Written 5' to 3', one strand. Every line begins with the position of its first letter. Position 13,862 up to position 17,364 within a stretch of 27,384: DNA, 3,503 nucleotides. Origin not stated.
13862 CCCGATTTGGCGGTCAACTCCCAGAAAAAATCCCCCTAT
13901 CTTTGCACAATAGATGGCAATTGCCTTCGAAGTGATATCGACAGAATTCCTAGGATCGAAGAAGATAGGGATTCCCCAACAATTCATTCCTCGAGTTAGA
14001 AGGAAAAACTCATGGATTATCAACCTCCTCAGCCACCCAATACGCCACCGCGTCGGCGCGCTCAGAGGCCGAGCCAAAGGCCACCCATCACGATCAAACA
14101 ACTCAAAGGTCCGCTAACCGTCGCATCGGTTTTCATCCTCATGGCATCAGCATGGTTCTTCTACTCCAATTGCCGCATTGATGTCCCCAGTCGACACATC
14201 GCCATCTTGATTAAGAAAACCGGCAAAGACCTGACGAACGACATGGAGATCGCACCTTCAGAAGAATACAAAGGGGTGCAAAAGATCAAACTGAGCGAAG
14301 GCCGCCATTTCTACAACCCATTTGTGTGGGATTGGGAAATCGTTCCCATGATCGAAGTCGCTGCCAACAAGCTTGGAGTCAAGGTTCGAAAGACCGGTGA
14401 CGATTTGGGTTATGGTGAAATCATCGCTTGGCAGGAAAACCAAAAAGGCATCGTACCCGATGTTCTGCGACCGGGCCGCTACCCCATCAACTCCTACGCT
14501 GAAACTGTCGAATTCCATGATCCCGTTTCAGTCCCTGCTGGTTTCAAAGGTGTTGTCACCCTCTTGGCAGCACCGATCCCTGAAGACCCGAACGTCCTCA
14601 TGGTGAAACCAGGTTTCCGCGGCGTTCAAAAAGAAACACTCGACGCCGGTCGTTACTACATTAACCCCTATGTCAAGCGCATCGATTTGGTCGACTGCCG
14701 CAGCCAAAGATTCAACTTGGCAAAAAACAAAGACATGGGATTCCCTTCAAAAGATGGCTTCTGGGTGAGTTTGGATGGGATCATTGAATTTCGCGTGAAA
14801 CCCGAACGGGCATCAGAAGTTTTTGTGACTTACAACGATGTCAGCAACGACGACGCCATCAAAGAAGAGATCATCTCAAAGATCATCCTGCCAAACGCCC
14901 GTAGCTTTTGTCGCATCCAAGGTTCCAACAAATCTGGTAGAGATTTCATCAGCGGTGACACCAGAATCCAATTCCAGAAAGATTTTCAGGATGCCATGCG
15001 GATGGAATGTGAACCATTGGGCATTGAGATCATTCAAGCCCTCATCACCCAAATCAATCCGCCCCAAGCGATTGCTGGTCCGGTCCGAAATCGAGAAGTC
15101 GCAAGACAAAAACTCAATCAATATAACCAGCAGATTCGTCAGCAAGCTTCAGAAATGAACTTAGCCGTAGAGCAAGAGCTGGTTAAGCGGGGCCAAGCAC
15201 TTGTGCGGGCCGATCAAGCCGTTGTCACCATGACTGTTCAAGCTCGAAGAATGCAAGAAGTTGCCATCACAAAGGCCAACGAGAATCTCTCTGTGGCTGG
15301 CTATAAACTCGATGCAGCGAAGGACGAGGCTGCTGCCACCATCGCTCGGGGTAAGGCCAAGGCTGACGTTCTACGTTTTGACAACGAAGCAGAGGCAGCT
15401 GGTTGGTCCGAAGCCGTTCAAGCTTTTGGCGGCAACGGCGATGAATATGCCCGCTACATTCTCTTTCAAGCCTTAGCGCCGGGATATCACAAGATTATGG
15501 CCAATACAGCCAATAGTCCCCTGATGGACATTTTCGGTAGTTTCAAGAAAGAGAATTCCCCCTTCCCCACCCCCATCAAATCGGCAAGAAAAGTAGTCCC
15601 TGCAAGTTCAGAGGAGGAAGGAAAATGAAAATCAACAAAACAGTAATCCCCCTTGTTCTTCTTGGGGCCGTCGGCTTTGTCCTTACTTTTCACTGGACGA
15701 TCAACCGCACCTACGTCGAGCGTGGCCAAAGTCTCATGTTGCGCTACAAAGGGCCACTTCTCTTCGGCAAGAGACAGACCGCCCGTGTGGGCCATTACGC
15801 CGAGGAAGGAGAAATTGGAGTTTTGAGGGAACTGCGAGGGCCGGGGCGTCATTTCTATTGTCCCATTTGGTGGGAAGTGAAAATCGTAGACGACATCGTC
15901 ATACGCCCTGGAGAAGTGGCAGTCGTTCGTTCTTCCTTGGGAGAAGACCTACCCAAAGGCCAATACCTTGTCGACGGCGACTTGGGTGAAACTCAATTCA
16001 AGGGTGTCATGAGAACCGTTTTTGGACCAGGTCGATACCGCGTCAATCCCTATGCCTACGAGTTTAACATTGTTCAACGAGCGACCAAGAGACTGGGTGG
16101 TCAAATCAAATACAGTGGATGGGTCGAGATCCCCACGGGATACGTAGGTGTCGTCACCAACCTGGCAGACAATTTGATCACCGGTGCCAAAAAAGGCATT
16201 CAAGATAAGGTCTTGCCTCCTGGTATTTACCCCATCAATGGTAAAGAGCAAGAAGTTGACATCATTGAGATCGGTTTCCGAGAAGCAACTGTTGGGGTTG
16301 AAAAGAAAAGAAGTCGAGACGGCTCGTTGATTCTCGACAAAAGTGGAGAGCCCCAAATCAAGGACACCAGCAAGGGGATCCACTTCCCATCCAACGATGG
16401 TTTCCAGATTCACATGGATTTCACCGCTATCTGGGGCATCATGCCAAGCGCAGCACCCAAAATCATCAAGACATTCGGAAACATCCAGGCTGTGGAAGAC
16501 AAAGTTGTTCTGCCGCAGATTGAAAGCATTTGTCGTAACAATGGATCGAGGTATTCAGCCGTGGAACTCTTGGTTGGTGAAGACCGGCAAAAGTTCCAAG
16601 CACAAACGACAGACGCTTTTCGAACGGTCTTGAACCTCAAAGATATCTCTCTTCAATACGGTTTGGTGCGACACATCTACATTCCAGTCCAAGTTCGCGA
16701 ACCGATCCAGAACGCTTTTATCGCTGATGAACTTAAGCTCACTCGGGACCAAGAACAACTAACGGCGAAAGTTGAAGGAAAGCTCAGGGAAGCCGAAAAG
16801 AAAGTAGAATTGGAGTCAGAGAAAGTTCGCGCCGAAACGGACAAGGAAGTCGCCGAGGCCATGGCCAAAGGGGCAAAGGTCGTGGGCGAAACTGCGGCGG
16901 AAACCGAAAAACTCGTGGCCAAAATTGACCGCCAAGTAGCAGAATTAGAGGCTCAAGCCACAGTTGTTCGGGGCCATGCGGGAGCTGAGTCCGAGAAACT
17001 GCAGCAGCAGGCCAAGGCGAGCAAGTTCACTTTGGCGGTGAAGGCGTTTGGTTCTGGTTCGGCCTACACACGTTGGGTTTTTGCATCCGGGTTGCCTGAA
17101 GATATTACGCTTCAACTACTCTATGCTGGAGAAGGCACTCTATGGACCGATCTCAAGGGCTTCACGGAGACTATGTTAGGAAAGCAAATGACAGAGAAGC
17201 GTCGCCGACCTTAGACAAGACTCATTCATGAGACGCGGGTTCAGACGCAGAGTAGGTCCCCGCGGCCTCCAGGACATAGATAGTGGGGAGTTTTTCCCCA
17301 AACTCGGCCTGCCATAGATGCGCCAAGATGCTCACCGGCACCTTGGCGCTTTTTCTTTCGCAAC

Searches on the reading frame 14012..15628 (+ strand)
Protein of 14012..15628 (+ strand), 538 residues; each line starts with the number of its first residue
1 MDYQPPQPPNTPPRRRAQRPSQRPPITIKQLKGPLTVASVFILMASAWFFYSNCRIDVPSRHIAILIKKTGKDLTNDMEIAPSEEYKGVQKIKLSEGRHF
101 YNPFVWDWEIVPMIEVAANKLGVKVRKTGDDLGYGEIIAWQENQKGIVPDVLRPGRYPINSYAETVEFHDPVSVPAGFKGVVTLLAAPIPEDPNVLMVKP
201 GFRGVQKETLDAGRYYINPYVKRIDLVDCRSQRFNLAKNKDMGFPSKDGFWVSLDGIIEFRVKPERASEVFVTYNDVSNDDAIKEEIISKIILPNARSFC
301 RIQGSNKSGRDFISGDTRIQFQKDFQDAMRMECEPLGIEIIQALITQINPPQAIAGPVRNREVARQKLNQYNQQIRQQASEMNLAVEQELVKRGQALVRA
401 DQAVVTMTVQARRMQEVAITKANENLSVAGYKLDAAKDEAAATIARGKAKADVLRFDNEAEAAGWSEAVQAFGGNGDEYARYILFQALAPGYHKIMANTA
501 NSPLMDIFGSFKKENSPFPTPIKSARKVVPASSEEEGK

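Call 12: search_protein_families(library=pfam, proteins=[window:14012-15628:+])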
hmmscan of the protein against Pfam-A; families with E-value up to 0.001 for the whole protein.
window:14012-15628:+ (538 aa): 1 family
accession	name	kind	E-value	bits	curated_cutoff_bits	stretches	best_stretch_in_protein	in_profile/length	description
PF01145.31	Band_7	-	1.7e-27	97.1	23.6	1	202-378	7-175/176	SPFH domain / Band 7 family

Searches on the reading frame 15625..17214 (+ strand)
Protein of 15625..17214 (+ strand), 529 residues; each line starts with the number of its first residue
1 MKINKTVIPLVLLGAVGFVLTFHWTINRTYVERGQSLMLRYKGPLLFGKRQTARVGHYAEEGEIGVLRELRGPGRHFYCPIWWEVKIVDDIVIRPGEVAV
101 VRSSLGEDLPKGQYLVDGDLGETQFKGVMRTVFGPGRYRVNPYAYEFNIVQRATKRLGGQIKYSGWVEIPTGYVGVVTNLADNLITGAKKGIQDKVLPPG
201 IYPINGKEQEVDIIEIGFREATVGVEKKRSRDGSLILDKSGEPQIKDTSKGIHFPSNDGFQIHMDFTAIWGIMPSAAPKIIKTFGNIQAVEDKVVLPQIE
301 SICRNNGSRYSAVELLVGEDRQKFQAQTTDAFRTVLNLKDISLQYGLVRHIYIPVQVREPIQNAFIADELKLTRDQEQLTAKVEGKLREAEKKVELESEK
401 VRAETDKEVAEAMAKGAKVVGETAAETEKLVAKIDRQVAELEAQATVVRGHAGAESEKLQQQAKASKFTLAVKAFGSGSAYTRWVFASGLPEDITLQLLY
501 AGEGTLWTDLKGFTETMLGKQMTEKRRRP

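Call 12: search_protein_families(library=pfam, proteins=[window:15625-17214:+])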
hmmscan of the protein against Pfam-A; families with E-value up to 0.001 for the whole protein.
window:15625-17214:+ (529 aa): 1 family
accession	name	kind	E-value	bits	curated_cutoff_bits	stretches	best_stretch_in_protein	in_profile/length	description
PF01145.31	Band_7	-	1.5e-18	67.9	23.6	1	168-382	2-173/176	SPFH domain / Band 7 family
